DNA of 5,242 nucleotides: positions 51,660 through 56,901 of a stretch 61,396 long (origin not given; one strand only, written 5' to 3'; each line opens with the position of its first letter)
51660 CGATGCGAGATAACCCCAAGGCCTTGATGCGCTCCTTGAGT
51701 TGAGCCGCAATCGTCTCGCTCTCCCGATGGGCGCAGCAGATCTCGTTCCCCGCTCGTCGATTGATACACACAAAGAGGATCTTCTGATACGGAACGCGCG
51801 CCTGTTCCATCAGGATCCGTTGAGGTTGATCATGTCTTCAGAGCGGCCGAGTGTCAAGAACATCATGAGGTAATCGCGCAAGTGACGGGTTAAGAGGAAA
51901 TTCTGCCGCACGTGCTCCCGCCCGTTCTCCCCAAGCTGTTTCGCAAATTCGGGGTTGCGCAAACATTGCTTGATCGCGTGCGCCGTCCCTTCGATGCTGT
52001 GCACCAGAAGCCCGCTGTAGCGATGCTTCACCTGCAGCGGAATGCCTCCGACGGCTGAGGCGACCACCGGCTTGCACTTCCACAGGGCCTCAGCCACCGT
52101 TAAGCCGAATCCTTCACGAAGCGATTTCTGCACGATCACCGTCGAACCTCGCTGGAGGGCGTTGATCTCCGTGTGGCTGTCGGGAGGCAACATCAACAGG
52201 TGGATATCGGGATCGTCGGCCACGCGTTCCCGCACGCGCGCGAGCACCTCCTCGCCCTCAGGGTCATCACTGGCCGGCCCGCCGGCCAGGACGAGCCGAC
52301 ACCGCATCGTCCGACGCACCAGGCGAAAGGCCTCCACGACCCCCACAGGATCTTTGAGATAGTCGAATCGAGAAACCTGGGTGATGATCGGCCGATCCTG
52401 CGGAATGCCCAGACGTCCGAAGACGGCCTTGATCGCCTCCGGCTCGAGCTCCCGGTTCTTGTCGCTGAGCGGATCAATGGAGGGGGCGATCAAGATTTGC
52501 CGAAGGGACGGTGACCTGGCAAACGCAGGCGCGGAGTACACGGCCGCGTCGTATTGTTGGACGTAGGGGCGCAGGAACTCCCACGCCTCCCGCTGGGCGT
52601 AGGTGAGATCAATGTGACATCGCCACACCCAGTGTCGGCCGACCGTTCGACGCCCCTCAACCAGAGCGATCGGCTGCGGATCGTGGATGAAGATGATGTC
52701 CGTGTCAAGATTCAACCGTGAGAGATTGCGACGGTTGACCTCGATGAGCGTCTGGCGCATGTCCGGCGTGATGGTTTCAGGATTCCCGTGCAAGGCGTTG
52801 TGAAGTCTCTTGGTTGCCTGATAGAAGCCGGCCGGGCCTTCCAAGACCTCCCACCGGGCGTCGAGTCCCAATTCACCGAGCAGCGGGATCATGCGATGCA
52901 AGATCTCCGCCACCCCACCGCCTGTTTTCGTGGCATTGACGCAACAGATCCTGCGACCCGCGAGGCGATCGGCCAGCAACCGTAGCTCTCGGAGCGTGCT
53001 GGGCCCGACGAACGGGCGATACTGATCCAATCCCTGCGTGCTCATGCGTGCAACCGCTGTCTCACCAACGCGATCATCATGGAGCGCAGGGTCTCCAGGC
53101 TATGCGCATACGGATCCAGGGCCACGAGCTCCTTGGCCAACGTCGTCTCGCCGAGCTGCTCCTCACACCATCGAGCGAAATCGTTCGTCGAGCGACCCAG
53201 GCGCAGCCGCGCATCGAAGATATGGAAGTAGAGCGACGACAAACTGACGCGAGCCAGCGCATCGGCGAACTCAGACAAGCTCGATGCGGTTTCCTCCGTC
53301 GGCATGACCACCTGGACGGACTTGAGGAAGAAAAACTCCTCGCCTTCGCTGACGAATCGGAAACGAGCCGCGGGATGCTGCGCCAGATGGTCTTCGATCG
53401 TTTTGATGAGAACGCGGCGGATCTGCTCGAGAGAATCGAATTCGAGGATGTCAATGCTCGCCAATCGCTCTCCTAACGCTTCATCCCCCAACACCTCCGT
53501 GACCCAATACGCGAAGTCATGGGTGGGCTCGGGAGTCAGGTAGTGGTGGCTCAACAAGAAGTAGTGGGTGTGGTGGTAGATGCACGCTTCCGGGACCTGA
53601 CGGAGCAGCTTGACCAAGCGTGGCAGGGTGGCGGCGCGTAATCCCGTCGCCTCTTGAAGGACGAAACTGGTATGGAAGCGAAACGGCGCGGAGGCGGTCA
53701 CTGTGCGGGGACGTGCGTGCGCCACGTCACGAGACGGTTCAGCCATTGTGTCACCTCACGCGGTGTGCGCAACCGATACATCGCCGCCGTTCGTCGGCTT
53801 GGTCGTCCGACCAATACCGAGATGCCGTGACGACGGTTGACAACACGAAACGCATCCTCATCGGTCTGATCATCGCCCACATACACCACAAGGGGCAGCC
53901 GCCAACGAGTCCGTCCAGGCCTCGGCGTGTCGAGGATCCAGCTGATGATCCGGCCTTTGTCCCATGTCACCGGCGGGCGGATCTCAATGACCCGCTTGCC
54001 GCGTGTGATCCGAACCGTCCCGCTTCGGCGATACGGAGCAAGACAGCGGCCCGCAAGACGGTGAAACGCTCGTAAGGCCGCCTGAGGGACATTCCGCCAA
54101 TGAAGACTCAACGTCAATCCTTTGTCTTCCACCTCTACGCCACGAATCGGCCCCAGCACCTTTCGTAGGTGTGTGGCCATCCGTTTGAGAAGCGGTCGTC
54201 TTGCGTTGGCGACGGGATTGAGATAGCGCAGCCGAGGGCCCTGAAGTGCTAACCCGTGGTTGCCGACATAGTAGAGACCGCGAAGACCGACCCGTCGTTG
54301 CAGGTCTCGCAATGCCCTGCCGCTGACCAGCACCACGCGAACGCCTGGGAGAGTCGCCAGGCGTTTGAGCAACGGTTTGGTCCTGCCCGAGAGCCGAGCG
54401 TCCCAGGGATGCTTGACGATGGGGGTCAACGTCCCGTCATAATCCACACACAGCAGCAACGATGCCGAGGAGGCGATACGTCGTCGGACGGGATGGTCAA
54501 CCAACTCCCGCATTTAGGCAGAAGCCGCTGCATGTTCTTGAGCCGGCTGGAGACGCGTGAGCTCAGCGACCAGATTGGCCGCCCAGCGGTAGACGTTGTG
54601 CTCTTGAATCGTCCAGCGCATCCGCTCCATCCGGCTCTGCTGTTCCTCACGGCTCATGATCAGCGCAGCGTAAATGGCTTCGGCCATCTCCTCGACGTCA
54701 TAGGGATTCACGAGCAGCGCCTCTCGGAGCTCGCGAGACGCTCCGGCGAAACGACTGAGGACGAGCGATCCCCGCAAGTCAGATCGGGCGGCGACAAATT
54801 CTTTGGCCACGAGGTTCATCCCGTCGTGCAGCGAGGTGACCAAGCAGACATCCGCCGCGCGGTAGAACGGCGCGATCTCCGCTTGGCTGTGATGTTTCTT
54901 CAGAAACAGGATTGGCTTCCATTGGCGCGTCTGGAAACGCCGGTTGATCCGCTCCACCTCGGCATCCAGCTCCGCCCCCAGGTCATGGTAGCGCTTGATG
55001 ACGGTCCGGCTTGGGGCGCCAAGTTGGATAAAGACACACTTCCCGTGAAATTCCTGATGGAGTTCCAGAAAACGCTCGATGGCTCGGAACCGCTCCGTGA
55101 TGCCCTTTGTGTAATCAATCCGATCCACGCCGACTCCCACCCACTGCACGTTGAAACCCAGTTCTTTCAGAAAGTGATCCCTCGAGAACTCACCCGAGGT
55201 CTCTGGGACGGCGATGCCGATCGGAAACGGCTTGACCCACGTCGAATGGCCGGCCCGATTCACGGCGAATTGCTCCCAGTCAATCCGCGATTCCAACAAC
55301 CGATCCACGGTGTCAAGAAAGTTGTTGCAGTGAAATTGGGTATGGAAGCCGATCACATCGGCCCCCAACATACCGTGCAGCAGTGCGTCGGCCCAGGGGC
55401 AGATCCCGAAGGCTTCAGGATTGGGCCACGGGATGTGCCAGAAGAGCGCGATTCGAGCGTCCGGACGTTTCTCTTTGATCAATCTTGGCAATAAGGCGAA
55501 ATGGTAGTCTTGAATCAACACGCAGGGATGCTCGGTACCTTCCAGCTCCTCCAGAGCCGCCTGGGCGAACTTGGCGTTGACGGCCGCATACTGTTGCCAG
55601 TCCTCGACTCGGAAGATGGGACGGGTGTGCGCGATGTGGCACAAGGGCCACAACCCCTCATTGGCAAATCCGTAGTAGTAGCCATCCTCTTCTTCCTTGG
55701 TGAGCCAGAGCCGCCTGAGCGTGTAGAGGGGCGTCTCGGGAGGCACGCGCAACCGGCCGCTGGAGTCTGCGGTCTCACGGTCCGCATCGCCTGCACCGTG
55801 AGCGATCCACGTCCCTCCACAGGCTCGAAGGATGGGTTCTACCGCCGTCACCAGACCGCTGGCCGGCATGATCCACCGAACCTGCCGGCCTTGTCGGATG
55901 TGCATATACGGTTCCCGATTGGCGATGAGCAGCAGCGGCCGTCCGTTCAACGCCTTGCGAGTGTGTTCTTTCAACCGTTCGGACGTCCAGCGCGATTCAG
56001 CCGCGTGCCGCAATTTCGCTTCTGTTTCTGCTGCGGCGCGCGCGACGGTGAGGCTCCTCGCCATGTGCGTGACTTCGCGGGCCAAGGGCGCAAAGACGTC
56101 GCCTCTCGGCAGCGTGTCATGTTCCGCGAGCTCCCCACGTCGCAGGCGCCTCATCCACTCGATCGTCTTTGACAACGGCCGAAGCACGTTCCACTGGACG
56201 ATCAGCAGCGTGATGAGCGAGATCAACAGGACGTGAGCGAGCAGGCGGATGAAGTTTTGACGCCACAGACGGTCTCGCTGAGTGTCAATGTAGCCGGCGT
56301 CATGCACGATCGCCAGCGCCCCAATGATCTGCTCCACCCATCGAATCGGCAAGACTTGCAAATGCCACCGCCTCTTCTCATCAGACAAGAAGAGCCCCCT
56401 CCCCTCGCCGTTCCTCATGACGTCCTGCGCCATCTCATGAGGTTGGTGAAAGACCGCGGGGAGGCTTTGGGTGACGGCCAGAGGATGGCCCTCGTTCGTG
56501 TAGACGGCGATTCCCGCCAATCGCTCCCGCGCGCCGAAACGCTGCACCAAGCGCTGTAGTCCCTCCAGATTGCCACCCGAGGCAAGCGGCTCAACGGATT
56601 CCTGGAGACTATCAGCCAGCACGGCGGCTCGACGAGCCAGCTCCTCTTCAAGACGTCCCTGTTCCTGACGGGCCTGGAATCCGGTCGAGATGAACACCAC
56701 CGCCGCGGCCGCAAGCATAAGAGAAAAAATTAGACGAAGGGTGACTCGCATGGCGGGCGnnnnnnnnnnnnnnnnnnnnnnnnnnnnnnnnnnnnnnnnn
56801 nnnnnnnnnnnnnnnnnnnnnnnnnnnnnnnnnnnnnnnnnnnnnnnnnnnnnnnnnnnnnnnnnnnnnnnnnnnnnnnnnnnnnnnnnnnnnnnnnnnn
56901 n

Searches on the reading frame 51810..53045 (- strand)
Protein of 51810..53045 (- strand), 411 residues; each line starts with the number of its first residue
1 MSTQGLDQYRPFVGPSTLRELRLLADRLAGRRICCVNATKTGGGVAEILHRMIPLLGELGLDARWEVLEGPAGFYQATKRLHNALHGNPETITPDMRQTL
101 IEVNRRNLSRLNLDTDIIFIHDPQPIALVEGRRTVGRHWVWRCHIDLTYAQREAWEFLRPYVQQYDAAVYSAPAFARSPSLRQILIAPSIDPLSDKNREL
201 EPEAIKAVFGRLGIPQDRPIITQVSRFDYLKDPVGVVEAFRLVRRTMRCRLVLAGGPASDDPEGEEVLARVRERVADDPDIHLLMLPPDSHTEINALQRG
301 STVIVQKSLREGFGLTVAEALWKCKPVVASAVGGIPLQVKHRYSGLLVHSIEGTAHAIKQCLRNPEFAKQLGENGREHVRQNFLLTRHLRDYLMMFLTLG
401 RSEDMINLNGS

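Call 108: search_protein_families(library=pfam, max_evalue=0.000001, proteins=[window:51810-53045:-])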
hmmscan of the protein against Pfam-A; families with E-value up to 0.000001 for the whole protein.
window:51810-53045:- (411 aa): 4 families
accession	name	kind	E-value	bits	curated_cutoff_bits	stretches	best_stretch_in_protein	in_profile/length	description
PF21269.3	TreT_GT1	-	8.4e-52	175.1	27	1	36-176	2-143/144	Trehalose synthase, N-terminal domain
PF00534.26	Glycos_transf_1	-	2.8e-25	89.3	26.4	1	210-377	7-171/172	Glycosyl transferases group 1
PF13692.12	Glyco_trans_1_4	-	2.9e-14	54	27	1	219-364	2-142/142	Glycosyl transferases group 1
PF20706.3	GT4-conflict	-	9.7e-08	31.8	26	1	221-344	200-325/385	Family 4 Glycosyltransferase in conflict systems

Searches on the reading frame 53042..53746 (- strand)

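Call 108: search_protein_families(library=pfam, max_evalue=0.000001, proteins=[window:53042-53746:-])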
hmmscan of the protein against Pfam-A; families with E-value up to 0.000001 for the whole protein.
window:53042-53746:- (234 aa): 1 family
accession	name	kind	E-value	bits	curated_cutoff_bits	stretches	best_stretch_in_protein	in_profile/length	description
PF19027.5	DUF5752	-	1e-64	218.1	23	1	20-228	2-207/208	Family of unknown function (DUF5752)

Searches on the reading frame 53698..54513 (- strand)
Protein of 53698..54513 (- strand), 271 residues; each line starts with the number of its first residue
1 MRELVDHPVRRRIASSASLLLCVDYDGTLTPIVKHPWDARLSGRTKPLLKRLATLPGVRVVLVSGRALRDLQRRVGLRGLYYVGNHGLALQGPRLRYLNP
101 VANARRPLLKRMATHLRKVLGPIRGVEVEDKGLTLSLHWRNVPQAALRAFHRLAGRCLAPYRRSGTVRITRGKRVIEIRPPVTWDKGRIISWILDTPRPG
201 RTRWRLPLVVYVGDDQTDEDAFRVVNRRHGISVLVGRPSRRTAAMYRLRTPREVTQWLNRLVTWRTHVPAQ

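Call 109: search_protein_families(library=pfam, max_evalue=0.000001, proteins=[window:53698-54513:-])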
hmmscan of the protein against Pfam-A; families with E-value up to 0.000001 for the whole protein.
window:53698-54513:- (271 aa): 1 family
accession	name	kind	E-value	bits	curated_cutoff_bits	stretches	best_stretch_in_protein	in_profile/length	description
PF02358.22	Trehalose_PPase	-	1.1e-45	156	27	1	22-249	1-232/235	Trehalose-phosphatase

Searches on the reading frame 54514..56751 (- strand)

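Call 109: search_protein_families(library=pfam, max_evalue=0.000001, proteins=[window:54514-56751:-])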
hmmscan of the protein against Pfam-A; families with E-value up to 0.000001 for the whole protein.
window:54514-56751:- (745 aa): 1 family
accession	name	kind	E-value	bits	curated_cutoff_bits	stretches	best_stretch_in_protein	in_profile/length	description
PF00982.27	Glyco_transf_20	-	1.3e-116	390.6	32.5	1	276-732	6-472/473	Glycosyltransferase family 20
